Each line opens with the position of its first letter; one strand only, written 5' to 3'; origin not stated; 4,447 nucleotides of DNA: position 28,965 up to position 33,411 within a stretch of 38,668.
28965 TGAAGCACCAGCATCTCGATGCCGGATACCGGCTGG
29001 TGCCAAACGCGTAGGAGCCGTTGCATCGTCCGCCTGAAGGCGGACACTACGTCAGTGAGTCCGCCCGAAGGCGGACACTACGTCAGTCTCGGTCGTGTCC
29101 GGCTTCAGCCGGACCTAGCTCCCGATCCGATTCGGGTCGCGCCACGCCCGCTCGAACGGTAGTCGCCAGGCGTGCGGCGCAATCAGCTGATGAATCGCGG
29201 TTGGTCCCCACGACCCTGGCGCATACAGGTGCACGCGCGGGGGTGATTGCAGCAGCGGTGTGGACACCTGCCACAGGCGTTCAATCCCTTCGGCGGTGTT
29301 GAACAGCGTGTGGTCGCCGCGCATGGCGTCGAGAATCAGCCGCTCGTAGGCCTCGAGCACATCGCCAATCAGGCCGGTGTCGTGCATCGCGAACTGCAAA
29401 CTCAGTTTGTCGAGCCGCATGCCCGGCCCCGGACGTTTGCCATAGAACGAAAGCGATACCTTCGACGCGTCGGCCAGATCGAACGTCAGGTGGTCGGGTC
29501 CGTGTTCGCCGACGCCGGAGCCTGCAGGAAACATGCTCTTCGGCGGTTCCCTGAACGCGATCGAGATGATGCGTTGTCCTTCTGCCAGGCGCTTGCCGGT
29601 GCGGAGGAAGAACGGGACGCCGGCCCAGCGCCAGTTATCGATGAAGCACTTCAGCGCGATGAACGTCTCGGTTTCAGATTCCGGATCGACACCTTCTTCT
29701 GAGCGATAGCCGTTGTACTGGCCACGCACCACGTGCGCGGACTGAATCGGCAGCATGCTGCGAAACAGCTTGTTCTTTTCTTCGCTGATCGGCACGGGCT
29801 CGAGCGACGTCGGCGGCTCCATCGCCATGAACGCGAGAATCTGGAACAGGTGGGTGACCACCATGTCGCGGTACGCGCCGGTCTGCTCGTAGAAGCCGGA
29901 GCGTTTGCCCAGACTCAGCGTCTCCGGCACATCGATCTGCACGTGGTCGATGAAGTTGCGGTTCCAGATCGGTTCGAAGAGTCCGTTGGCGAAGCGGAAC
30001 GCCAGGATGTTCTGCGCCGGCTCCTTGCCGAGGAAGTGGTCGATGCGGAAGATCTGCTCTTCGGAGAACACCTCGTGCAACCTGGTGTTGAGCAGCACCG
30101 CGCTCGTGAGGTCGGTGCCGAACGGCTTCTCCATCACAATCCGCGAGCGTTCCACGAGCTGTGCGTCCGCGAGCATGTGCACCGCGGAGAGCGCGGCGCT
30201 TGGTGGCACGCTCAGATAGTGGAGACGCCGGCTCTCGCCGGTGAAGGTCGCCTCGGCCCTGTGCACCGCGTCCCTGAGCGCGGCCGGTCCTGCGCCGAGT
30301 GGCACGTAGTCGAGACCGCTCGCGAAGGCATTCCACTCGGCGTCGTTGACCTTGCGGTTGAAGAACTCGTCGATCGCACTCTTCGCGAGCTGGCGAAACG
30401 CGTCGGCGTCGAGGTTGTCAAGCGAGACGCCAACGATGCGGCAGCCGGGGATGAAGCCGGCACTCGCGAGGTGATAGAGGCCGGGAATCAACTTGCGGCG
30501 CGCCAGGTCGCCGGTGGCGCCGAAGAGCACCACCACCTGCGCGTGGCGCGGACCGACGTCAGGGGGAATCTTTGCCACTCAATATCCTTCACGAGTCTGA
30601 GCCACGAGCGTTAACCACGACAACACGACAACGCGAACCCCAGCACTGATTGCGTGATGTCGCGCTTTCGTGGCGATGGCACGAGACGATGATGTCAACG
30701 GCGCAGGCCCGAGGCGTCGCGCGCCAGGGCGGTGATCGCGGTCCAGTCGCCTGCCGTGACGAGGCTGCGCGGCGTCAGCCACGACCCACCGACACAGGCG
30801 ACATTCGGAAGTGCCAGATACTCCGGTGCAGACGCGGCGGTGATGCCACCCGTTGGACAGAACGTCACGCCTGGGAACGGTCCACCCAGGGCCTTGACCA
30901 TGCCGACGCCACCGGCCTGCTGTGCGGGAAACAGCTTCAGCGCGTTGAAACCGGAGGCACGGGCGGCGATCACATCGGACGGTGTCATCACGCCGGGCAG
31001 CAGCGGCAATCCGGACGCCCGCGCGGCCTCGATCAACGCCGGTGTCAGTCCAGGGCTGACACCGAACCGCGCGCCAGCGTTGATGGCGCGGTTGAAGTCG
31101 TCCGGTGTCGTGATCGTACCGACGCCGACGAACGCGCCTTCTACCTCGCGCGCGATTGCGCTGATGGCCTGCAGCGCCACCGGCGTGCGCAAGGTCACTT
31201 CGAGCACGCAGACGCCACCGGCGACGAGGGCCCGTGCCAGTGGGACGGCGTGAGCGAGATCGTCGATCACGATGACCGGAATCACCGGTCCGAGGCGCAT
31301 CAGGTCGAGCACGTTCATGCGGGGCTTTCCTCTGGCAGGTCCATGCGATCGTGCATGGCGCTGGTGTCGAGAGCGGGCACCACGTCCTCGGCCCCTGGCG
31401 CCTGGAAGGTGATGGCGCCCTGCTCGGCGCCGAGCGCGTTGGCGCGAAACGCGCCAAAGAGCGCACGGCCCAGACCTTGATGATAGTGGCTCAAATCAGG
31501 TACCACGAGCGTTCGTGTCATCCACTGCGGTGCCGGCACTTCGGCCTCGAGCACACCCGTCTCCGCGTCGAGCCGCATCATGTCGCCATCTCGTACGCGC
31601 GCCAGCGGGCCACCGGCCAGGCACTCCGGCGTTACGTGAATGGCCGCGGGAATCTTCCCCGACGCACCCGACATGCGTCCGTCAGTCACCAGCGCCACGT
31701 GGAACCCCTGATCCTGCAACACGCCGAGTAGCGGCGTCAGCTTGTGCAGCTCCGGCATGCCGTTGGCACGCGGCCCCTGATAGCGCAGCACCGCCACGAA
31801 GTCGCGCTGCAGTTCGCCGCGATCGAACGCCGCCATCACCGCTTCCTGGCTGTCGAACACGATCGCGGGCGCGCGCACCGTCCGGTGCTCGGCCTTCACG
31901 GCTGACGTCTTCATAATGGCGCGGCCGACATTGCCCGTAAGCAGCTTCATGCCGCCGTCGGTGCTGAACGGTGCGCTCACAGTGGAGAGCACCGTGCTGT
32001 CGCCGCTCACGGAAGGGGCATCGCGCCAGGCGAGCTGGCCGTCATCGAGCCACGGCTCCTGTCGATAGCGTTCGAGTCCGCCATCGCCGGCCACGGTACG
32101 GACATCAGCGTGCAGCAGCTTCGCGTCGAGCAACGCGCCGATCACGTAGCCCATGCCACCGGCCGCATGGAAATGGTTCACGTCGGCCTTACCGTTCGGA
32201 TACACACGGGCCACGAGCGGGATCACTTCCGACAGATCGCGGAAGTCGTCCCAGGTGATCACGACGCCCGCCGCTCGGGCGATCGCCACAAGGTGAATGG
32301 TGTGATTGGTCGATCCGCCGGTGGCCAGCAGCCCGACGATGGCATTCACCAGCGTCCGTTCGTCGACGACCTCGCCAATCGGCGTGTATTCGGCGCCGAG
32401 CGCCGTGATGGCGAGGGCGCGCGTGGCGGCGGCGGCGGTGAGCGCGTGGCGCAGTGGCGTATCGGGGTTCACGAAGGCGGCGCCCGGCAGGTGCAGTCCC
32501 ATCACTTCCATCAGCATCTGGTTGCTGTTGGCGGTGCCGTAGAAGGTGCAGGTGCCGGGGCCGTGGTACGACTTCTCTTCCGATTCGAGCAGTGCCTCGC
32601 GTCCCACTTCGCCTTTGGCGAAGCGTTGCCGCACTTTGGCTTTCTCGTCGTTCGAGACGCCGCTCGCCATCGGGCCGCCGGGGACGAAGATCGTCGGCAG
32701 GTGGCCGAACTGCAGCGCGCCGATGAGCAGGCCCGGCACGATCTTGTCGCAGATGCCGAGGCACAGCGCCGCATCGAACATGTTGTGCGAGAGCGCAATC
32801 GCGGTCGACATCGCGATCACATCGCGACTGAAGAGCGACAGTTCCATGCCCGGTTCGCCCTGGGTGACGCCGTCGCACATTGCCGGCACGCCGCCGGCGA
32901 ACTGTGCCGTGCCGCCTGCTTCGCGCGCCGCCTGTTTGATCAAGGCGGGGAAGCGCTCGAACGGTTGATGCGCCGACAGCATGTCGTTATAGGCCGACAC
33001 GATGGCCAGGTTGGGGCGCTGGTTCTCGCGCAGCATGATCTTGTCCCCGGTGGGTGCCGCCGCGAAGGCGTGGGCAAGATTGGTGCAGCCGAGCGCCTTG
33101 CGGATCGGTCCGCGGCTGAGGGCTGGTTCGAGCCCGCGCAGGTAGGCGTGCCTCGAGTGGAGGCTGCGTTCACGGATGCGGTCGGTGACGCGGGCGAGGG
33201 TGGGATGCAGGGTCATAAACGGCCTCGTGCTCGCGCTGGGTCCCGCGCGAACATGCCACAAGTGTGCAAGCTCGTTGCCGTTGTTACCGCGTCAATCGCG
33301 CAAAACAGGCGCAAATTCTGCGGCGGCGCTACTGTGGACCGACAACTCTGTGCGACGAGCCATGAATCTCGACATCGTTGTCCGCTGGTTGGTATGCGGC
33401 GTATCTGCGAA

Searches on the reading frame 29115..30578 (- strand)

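Call 44: search_protein_families(library=pfam, proteins=[window:29115-30578:-], max_evalue=0.001)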
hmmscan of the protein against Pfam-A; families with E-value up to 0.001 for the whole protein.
window:29115-30578:- (487 aa): 2 families
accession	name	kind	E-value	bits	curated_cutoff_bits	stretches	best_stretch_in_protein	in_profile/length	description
PF02781.21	G6PD_C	-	1.7e-90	303.5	27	1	192-470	1-292/296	Glucose-6-phosphate dehydrogenase, C-terminal domain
PF00479.28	G6PD_N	-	4.3e-46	158.3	22.1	1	17-190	1-183/183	Glucose-6-phosphate dehydrogenase, NAD binding domain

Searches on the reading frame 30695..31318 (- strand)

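Call 44: search_protein_families(library=pfam, proteins=[window:30695-31318:-], max_evalue=0.001)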
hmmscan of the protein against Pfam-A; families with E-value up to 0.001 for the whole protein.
window:30695-31318:- (207 aa): 1 family
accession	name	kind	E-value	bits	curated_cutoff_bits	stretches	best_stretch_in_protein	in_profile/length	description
PF01081.25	Aldolase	-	2e-69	233.4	27.8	1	6-198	4-196/196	KDPG and KHG aldolase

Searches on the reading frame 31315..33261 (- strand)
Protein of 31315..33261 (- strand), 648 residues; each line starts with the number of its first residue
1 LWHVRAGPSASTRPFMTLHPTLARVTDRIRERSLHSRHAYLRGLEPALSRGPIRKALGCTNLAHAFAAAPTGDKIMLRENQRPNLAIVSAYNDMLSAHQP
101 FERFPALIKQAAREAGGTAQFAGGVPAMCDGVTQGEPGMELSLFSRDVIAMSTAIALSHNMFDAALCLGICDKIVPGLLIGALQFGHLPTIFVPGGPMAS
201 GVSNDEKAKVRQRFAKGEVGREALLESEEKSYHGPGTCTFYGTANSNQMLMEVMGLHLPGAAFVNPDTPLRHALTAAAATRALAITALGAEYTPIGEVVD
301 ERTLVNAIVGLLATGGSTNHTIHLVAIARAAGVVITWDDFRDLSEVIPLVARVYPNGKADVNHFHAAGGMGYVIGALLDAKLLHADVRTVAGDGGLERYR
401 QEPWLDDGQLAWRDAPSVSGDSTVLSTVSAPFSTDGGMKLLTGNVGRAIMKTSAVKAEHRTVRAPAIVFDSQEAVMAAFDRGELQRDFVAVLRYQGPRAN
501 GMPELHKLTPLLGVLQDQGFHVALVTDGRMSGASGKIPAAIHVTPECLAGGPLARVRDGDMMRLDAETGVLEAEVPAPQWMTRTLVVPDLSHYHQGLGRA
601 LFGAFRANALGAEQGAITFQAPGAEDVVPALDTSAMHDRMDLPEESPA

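Call 44: search_protein_families(library=pfam, proteins=[window:31315-33261:-], max_evalue=0.001)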
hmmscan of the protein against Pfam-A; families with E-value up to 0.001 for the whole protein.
window:31315-33261:- (648 aa): 2 families
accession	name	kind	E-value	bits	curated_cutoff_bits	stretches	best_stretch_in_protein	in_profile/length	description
PF00920.27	ILVD_EDD_N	-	1.5e-103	346.7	27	1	82-393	1-311/316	Dihydroxy-acid/6-phosphogluconate dehydratase N-terminal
PF24877.1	ILV_EDD_C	-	8.1e-51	172.6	27.7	1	424-616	2-191/191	Dihydroxy-acid/6-phosphogluconate dehydratase C-terminal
